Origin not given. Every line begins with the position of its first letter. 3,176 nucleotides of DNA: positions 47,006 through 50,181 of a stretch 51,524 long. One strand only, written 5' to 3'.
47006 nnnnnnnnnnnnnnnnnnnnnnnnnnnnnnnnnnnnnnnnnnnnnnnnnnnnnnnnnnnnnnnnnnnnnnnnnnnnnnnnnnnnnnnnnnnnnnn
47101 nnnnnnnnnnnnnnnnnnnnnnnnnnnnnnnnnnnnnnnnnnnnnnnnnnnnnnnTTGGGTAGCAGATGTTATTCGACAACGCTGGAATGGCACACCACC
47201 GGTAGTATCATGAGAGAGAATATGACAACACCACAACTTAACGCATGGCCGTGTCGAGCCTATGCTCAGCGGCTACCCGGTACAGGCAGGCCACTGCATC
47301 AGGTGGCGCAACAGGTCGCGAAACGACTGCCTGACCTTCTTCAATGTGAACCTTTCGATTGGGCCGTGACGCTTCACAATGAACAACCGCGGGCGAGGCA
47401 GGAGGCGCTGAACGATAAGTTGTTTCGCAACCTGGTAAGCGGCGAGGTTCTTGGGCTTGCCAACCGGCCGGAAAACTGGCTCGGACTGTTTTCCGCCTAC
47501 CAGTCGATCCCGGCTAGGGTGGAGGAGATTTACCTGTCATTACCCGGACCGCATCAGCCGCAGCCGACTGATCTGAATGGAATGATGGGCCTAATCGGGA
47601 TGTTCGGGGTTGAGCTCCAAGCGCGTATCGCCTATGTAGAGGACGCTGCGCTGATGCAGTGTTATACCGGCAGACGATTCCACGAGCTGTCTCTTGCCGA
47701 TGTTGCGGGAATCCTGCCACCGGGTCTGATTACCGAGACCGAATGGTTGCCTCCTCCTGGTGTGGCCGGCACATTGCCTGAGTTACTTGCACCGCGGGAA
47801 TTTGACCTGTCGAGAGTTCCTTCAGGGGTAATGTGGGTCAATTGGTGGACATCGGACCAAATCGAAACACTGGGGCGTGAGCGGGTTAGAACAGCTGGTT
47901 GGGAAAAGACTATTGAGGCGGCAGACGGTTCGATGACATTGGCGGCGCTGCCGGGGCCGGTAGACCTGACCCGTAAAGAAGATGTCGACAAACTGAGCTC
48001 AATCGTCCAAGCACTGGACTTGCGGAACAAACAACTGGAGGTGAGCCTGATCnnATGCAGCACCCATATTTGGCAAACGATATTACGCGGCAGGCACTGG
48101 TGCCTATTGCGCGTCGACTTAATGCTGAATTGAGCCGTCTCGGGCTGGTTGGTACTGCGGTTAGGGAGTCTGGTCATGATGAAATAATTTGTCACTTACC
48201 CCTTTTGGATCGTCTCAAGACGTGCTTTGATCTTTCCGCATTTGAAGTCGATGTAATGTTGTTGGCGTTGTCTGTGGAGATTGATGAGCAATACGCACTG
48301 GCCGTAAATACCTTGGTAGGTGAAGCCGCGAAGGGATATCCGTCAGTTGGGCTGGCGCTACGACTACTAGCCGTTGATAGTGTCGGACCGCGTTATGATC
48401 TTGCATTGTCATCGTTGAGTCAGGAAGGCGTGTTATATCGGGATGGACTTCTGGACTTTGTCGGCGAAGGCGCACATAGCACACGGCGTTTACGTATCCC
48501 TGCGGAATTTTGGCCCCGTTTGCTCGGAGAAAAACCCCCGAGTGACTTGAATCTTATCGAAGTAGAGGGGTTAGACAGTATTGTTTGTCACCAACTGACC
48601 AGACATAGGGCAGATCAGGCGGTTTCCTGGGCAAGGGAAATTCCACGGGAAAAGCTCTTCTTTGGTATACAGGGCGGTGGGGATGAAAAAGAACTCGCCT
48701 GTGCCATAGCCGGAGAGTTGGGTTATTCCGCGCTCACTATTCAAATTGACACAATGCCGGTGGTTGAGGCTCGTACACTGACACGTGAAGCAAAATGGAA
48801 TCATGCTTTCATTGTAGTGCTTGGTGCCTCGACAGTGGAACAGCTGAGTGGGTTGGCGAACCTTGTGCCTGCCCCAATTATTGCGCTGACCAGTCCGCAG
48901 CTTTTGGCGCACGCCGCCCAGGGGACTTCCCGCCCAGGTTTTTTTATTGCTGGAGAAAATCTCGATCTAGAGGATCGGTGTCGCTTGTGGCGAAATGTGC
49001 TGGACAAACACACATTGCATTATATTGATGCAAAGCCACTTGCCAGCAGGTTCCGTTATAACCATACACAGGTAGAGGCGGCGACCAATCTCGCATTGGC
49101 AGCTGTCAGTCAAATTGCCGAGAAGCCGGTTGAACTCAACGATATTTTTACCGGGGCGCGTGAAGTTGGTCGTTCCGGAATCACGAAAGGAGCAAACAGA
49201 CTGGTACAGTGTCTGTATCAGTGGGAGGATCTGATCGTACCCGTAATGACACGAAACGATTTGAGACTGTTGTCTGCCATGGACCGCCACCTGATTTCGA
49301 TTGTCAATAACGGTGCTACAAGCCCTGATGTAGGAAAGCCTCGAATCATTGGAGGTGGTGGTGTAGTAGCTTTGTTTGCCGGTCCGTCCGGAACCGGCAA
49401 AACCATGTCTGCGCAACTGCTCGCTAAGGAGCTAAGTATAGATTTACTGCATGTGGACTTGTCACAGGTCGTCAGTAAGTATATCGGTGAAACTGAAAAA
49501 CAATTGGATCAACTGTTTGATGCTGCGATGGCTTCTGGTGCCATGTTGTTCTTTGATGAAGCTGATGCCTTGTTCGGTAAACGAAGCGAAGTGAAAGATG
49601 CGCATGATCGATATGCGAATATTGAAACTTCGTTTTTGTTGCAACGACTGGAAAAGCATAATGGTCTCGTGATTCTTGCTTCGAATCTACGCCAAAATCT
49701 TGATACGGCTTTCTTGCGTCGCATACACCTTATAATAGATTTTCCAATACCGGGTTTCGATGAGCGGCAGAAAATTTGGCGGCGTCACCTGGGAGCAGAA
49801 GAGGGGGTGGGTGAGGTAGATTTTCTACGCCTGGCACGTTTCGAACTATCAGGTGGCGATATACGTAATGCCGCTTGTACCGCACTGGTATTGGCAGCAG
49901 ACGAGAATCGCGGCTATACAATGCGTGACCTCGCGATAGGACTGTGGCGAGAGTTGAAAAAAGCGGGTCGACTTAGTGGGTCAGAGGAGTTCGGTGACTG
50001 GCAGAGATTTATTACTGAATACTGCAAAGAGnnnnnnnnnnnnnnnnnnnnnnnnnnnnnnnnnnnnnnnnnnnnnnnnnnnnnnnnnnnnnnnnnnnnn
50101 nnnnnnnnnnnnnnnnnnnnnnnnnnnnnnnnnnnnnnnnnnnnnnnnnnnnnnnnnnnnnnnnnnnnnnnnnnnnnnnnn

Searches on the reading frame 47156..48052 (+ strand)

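Call 6: search_protein_families(library=pfam, proteins=[window:47156-48052:+], max_evalue=0.01)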
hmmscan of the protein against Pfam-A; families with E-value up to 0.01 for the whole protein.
window:47156-48052:+ (299 aa): 0 families

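Call 33: search_protein_families(library=ncbifam, proteins=[window:47156-48052:+], max_evalue=0.1)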
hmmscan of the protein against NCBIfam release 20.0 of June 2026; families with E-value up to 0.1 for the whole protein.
window:47156-48052:+ (299 aa): 1 family
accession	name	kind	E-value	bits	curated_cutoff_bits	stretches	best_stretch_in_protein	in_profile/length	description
NF008496.0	PRK11408.1-3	equivalog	0.072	12.4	260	0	226-279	153-205/238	hypothetical protein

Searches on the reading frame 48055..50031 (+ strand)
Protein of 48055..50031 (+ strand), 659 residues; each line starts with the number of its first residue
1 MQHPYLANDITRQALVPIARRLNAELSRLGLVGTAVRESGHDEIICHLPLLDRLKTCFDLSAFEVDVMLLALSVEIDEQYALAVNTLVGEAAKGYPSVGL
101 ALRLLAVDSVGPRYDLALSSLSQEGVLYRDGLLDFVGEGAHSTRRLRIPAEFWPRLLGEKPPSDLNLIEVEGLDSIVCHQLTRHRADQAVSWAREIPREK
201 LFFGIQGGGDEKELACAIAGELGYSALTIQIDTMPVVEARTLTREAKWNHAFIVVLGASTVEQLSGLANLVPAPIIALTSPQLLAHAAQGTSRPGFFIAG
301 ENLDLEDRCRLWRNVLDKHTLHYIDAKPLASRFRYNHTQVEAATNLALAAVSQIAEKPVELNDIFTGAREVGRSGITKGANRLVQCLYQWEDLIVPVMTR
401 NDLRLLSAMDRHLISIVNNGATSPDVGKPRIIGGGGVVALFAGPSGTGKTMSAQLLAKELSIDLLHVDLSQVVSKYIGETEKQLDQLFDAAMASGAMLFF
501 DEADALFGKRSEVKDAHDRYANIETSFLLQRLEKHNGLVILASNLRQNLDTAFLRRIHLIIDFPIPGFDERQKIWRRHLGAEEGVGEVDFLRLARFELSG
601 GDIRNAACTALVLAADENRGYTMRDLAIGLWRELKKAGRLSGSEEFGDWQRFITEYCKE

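Call 6: search_protein_families(library=pfam, proteins=[window:48055-50031:+], max_evalue=0.01)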
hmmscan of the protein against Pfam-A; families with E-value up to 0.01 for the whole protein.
window:48055-50031:+ (659 aa): 4 families
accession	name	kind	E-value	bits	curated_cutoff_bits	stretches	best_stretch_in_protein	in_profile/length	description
PF00004.35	AAA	-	2e-24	87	21.2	1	440-564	2-130/131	ATPase family associated with various cellular activities (AAA)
PF22977.2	WHD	-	1.3e-11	45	27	1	47-139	94-185/221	Winged helix domain, variant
PF13401.12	AAA_22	-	0.00061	20.6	27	1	440-480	9-33/130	AAA domain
PF13173.12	AAA_14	-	0.00096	19.6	27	1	440-523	6-91/129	AAA domain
